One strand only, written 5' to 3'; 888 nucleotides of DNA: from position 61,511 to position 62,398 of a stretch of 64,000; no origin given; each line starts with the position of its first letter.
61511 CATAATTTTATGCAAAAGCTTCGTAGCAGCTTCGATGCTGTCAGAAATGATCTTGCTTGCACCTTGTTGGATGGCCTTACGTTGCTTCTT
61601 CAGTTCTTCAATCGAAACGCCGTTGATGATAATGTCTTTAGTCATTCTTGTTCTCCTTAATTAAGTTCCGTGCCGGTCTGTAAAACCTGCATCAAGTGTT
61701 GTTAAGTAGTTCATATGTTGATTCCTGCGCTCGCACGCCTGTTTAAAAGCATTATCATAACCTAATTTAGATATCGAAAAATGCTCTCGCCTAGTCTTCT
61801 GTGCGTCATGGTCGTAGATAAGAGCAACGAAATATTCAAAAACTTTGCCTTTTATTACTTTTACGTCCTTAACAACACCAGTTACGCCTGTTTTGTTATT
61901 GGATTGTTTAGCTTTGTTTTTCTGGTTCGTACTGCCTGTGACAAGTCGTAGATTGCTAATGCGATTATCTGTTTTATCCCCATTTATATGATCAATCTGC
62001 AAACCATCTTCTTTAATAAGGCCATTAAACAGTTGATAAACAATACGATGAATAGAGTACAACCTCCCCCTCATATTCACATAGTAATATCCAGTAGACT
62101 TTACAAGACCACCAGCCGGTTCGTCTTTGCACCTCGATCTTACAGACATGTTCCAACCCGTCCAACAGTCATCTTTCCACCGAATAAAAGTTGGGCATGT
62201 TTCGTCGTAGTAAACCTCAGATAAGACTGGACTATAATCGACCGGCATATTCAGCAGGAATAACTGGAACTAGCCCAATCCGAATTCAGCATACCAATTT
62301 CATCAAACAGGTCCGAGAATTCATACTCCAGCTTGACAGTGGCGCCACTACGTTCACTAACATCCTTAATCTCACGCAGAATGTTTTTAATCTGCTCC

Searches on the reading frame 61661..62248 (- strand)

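Call 84: search_protein_families(library=pfam, proteins=[window:61661-62248:-], max_evalue=0.001)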
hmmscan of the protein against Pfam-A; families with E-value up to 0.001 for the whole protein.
window:61661-62248:- (195 aa): 1 family
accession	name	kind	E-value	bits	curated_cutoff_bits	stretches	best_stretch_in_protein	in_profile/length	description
PF13392.12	HNH_3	-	7.4e-17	61.2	24.8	1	66-109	3-45/46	HNH endonuclease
